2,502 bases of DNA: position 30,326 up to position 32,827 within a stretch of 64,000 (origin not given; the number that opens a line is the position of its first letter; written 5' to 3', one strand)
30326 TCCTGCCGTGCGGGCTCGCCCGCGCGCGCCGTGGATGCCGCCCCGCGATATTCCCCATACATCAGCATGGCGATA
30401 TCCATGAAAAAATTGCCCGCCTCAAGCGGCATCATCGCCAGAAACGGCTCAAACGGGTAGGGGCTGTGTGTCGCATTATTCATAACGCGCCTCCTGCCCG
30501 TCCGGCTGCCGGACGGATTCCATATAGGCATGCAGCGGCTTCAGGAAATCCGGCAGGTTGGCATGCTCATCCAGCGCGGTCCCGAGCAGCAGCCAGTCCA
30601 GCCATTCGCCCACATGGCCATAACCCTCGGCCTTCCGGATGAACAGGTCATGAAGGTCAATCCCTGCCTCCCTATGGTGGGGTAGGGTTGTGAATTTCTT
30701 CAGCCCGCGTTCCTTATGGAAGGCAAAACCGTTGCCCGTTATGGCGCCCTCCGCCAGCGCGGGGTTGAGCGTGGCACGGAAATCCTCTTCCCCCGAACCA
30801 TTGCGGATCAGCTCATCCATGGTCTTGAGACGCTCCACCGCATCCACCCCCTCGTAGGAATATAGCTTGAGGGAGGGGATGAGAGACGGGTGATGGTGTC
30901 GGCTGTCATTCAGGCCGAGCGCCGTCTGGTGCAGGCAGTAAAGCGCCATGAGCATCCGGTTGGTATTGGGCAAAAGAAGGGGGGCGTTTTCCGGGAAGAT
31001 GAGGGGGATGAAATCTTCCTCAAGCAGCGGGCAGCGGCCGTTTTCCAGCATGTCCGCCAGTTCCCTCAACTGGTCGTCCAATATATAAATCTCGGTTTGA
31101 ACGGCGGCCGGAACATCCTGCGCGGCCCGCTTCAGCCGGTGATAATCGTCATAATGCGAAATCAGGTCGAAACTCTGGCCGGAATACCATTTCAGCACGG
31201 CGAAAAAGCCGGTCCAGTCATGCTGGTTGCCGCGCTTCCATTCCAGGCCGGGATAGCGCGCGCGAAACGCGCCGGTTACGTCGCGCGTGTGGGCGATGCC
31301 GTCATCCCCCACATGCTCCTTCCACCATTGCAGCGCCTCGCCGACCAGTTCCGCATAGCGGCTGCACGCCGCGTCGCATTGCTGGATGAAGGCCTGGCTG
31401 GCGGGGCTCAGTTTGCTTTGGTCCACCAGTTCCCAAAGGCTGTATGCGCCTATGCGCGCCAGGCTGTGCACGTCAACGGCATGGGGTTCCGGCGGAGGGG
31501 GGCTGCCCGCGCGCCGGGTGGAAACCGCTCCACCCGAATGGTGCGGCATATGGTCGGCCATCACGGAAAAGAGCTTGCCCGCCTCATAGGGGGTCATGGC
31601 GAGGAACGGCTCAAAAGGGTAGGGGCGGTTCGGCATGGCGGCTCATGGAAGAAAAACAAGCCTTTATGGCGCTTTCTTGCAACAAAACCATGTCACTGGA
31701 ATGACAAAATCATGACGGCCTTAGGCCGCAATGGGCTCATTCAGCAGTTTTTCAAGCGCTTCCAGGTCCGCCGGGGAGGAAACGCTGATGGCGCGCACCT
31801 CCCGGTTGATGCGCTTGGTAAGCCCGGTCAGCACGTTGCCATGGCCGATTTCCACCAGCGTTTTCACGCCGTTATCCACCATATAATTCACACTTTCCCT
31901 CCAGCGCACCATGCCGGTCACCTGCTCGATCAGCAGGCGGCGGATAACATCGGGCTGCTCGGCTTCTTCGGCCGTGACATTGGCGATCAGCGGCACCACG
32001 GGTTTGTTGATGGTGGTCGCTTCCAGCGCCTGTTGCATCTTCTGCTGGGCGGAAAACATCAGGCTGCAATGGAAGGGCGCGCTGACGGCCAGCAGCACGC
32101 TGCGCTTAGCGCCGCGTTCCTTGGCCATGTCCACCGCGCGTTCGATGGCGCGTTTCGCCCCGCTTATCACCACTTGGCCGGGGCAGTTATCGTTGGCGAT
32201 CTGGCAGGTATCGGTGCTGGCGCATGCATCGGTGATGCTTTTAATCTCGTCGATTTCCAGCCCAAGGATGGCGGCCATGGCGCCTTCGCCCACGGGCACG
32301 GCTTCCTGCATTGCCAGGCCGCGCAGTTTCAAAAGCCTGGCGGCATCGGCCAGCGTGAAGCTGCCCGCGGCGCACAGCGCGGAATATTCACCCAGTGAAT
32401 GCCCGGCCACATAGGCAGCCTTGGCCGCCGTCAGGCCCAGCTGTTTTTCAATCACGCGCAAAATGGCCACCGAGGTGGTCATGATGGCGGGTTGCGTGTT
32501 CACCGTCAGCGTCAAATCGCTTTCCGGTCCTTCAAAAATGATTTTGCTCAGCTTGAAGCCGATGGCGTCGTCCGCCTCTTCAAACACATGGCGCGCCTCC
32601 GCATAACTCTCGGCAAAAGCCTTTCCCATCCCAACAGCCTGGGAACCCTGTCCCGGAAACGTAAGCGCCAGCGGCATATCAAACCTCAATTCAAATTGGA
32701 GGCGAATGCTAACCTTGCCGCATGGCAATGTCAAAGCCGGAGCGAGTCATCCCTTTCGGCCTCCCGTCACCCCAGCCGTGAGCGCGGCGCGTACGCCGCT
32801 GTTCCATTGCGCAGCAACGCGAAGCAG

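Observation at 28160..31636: Three translationally coupled paralogues of an unknown 4-Cys protein family inserted inside the fabD-fabG-acpP-fabF operon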

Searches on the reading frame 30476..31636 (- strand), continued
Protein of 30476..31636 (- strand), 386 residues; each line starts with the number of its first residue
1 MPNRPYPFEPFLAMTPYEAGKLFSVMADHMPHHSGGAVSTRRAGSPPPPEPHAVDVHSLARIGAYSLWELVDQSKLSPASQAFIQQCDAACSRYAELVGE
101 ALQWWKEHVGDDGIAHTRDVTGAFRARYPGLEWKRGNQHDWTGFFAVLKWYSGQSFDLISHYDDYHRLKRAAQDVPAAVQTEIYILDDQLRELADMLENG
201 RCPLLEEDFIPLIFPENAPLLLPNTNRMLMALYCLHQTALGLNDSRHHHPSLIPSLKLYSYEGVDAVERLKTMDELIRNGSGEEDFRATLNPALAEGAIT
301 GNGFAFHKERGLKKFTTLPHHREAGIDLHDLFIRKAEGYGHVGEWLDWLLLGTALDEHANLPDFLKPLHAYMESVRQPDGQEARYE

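Call 62: fold_search(model_id=the predicted structure, library=pdb)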
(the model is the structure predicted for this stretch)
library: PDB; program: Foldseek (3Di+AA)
matches with E <= 10: 197; with E <= 0.001: 0
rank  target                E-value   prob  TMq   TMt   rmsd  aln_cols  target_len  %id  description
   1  9db2_C                1.1e+00  0.05  0.10  0.12  21.8       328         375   11  Class Ia ribonucleotide reductase with mechanism-based inhibitor N3CDP (released 2024-11-06)
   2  7ek3                  1.2e+00  0.09  0.16  0.17  26.9       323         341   10  Cryo-EM structure of VCCN1 Y332A mutant in lipid nanodisc (released 2022-04-06)
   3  9ky1_A                1.2e+00  0.07  0.13  0.09  21.3       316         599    8  Structure of human B0AT1-ACE2 complex with compound1 (released 2025-12-10)
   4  7p5m_A                1.2e+00  0.03  0.10  0.09  35.0       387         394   13  Cryo-EM structure of human TTYH2 in lipid nanodiscs (released 2021-08-11)
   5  8hd3_B                1.4e+00  0.03  0.09  0.14  20.7       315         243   12  Farnesoid X Receptor Agonists_FXR fused with a HD3 peptide (released 2023-11-08)
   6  8snb_1E               1.4e+00  0.04  0.11  0.10  39.6       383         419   15  atomic model of sea urchin sperm doublet microtubule (48-nm periodicity) (released 2023-06-28)
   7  6vqr_E                1.8e+00  0.06  0.14  0.17  24.2       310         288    9  CryoEM Structure of the PfFNT-inhibitor complex (released 2021-02-03)
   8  9le0_R                1.8e+00  0.04  0.11  0.13  20.6       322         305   10  Consensus olfactory receptor bmOR6A2 in complex with mini-Golf trimeric protein (released 2026-01-28)
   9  8dq4_A                2.0e+00  0.03  0.11  0.12  18.8       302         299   14  X-ray crystal structure of Flavobacterium johnsoniae dimanganese(II) class Id ribonucleotide reductase beta subunit K7 (released 2023-07-26)
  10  7ept_R                2.2e+00  0.06  0.13  0.16  20.1       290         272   10  Structural basis for the tethered peptide activation of adhesion GPCRs (released 2022-05-11)
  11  8r5s_E                2.2e+00  0.04  0.10  0.15  22.5       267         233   16  t113 - De-novo designed soluble homotetramer (released 2024-11-27)
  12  8r5s_A                2.2e+00  0.04  0.10  0.14  22.8       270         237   16  t113 - De-novo designed soluble homotetramer (released 2024-11-27)
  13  4lxw                  2.2e+00  0.03  0.10  0.11  19.8       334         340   16  L72V Epi-isozizaene synthase: Complex with Mg, inorganic pyrophosphate and benzyl triethyl ammonium cation (released 2013-12-18)
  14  1zdt_A                2.3e+00  0.09  0.14  0.21  19.8       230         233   12  The Crystal Structure of Human Steroidogenic Factor-1 (released 2005-05-24)
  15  6vqr_A                2.3e+00  0.06  0.14  0.17  23.7       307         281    9  CryoEM Structure of the PfFNT-inhibitor complex (released 2021-02-03)
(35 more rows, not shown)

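Call 66: search_protein_families(library=pfam, proteins=[L001:5554-6639:+], max_evalue=0.1)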
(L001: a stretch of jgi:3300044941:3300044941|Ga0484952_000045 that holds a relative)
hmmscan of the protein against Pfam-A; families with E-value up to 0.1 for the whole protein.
L001:5554-6639:+ (361 aa): 2 families
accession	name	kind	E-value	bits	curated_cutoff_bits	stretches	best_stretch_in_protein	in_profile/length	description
PF23805.1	DUF7180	-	0.011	16.7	27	1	270-316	12-59/79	Family of unknown function (DUF7180)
PF13283.12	NfrA_C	-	0.083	12.9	25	0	230-297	51-110/173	Bacteriophage N adsorption protein A C-term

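Call 68: search_dna_similar(query=window:30476-31636:-, collection=plasmids, mode=protein, max_evalue=0.01)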
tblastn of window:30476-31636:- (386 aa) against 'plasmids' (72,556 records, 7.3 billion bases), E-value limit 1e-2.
No match.

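Call 69: search_dna_similar(query=window:30476-31636:-, collection=phages, mode=protein, max_evalue=0.01)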
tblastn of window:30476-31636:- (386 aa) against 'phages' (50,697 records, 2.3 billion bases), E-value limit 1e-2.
No match.

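Call 70: find_homologous_proteins(query=A3, max_evalue=0.01)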
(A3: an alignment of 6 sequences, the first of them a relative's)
Query A3 (6 sequences) (387 aa, profile of the alignment): 5 proteins with E <= 0.01 among 8000 candidates.
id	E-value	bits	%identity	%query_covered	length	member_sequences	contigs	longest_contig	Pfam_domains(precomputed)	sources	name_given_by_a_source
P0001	1.8e-196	671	43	96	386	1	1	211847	-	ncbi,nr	ncbi:hypothetical protein GC177_02830 [bacterium]|nr:hypothetical protein [bacterium]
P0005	2.1e-196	671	38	96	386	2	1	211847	-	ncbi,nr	ncbi:hypothetical protein GC177_02820 [bacterium]|nr:hypothetical protein [bacterium]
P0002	2.4e-196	671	43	96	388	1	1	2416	-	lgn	-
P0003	2.2e-193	661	42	100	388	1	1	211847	-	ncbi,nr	ncbi:hypothetical protein GC177_02825 [bacterium]|nr:hypothetical protein [bacterium]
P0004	2.2e-176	605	100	100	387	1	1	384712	-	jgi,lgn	jgi:hypothetical protein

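Call 75: search_protein_families(library=pfam, alignment_id=A3, max_evalue=10)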
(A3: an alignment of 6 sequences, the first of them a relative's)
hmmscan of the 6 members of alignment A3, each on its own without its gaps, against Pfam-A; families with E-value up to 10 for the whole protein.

A. member 1, P0004 (387 aa): 0 families

B. families by the number of members that match (of 6 scanned): 1 family
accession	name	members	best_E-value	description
PF02438.21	Adeno_100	1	0.32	Late 100kD protein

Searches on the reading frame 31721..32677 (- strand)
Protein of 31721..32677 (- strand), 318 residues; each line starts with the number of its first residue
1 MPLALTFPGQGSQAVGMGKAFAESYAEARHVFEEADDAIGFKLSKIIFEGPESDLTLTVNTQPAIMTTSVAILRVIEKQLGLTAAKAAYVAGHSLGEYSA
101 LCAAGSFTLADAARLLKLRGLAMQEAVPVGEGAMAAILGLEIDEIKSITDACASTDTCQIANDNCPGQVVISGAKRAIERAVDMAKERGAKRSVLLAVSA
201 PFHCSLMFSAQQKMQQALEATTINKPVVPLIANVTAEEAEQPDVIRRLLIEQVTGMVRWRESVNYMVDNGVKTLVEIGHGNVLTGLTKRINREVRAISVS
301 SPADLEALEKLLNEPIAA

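Call 33: find_related_loci(query=window:31721-32677:-, collection=genome_contigs, flank=6000)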
Query window:31721-32677:- (318 aa) in genome_contigs; peptide patterns used: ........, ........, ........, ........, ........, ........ (x = any residue, [..] = any of these).
600 stretches matched a pattern (row limit reached: there are more); 546 encode a relative of the query (tblastn E <= 1e-3); the best 80 are kept; 80 distinct loci.
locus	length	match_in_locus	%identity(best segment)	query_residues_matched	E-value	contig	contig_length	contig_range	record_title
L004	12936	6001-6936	57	1-312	6e-111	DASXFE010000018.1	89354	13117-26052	MAG TPA_asm: Stellaceae bacterium isolate SMAG_U5130 k141_1923100, whole genome shotgun sequence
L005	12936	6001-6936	55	1-312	5e-110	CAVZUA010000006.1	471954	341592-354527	MAG: uncultured Alphaproteobacteria bacterium isolate MFD04967.bin.1.114 genome assembly, contig: contig_12357, whole ge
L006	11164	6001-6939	57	1-315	3e-110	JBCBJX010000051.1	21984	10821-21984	MAG: Pseudomonadota bacterium isolate J06627_10 k141_599007_length_21984_cov_56.2020, whole genome shotgun sequence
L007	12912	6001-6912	56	1-306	8e-109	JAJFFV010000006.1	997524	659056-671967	MAG: Parvularculaceae bacterium isolate OFTM378 OFTM378_5, whole genome shotgun sequence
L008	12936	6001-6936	56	1-312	1e-108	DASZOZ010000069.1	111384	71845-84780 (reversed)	MAG TPA_asm: Stellaceae bacterium isolate SMAG_U5958 k141_18885, whole genome shotgun sequence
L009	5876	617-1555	54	1-312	3e-106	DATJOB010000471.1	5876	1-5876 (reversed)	MAG TPA_asm: Stellaceae bacterium isolate SMAG_U14876 k141_3080234, whole genome shotgun sequence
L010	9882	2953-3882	50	1-310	3e-104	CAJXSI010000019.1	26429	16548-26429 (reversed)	MAG TPA_asm: uncultured Alphaproteobacteria bacterium isolate SRR3933164_bin.5_MetaBAT_v2.12.1_MAG genome assembly, cont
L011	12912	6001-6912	52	1-302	1e-103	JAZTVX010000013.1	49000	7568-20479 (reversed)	MAG: Alphaproteobacteria bacterium isolate T1900045336_YK20190025.MAGScoT_cleanbin_000012 SGB_6600_k141_2231292, whole g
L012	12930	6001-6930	50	5-310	6e-99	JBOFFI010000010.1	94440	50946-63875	MAG: Alphaproteobacteria bacterium isolate WFFMC_MAG_102 k139_34643_flag=0_multi=17.9698_len=94440, whole genome shotgun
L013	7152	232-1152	53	1-305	1e-98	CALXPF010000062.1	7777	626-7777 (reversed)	MAG: uncultured Alphaproteobacteria bacterium isolate BRZ_FB__bin41 genome assembly, contig: BRZ_FB__NODE_12531_length_7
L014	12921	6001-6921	52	1-305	2e-97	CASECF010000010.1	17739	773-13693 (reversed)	uncultured Alphaproteobacteria bacterium isolate CO.O65.metabat-bins.242 genome assembly, contig: CO.O65.metabat-bins.24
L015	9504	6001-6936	48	3-310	3e-96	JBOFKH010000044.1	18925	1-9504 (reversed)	MAG: Alphaproteobacteria bacterium isolate WFFMC_MAG_371 k139_39647_flag=1_multi=5.0000_len=18925, whole genome shotgun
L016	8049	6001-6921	49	1-306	3e-96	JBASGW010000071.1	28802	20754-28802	MAG: Rickettsiales bacterium isolate MFD12111_ilm_asm_bin4 k127_99985, whole genome shotgun sequence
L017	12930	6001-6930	50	1-313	7e-96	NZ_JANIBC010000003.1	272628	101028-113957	Parvularcula maris strain BGMRC 0090 Scaffold3, whole genome shotgun sequence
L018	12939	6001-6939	56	1-311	1e-94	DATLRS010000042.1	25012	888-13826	MAG TPA_asm: Stellaceae bacterium isolate SMAG_U13910 k141_15603, whole genome shotgun sequence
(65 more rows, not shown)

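Call 79: find_homologous_proteins(query=window:31721-32677:-, max_evalue=1e-80)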
Query window:31721-32677:- (318 aa): 7766 proteins with E <= 1e-80 among 8000 candidates; the best 120 are listed.
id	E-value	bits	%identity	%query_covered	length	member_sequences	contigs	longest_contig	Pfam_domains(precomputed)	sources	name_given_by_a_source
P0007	2.4e-198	675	100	100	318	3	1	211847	PF00698.27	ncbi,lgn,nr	ncbi:ACP S-malonyltransferase [bacterium]|nr:ACP S-malonyltransferase [bacterium]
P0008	8.0e-126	437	66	99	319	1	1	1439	PF00698.27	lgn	-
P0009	1.1e-122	427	66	98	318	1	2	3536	PF00698.27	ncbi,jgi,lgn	jgi:[acyl-carrier-protein] S-malonyltransferase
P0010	4.6e-122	425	65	98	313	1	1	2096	PF00698.27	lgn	-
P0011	5.5e-121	421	64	98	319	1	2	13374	PF00698.27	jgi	-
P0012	1.4e-118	413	63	97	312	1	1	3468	PF00698.27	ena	-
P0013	2.1e-118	413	64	98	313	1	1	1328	PF00698.27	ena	-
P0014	5.8e-118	411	62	98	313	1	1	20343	PF00698.27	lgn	-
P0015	9.0e-118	411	63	98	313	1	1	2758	PF00698.27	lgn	-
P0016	1.2e-117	410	63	98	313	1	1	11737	PF00698.27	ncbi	-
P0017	1.4e-117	410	64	97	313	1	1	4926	PF00698.27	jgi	-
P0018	6.5e-117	408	63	97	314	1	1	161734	PF00698.27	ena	-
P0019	7.0e-117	408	63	98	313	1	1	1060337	PF00698.27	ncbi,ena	-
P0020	8.5e-117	408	63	98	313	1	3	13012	PF00698.27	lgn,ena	-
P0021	1.2e-116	407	62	98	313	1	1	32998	PF00698.27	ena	-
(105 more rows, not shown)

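Call 80: find_encoding_contigs(protein=P0011, flank=6000, max_places=2)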
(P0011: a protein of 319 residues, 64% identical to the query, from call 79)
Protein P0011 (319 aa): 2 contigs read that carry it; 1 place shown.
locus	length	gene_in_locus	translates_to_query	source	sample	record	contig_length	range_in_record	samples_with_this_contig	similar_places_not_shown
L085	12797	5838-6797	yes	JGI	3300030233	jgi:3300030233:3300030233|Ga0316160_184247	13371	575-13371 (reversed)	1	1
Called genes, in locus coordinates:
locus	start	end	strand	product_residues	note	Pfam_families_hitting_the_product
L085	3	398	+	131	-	?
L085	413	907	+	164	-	PF04314:LpqE-like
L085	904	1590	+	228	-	PF12796:Ank_2 (faint)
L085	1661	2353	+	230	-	-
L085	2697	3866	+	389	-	-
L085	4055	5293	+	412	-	PF06850:PHB_depo_C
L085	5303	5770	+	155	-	-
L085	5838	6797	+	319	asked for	PF00698:Acyl_transf_1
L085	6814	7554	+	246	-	PF00106:adh_short, PF08659:KR, PF13460:NAD_binding_10, PF13561:adh_short_C2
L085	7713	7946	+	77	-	PF00550:PP-binding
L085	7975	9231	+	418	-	PF00109:ketoacyl-synt, PF00108:Thiolase_N (faint), PF02801:Ketoacyl-synt_C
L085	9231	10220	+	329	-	PF02618:YceG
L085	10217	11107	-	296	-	PF00763:THF_DHG_CYH, PF02882:THF_DHG_CYH_C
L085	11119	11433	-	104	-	PF01627:Hpt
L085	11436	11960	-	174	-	PF00293:NUDIX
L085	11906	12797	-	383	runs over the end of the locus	PF04748:Polysacc_deac_2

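Call 81: find_encoding_contigs(protein=P0009, flank=6000, max_places=2)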
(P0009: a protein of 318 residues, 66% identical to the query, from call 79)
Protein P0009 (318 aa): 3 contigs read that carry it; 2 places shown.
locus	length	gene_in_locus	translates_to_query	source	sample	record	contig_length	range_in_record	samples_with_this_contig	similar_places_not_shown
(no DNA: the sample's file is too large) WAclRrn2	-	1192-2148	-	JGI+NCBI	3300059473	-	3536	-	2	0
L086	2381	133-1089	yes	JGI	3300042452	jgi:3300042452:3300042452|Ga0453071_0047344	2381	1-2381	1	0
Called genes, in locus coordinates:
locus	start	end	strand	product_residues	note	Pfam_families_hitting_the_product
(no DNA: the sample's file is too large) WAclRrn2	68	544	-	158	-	-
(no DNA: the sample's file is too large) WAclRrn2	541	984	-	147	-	-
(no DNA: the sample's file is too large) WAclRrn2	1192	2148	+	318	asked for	PF00698:Acyl_transf_1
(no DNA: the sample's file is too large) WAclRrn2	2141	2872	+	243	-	PF00106:adh_short, PF08659:KR, PF13561:adh_short_C2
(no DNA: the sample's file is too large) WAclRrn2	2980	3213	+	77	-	PF00550:PP-binding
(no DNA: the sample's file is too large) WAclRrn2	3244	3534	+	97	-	?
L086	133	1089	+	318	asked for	PF00698:Acyl_transf_1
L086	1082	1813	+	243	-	PF00106:adh_short, PF08659:KR, PF13561:adh_short_C2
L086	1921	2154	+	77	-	PF00550:PP-binding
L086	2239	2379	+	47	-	?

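Call 82: find_encoding_contigs(protein=P0010, flank=6000, max_places=2)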
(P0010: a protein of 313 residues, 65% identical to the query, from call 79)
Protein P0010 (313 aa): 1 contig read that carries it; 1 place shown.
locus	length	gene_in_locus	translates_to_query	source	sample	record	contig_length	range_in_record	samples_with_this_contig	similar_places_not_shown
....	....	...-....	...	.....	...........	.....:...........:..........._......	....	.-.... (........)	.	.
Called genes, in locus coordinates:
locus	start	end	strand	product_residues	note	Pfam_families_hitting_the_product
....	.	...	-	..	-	?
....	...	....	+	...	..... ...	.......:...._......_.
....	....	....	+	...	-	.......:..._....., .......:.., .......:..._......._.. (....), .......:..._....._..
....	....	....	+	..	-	?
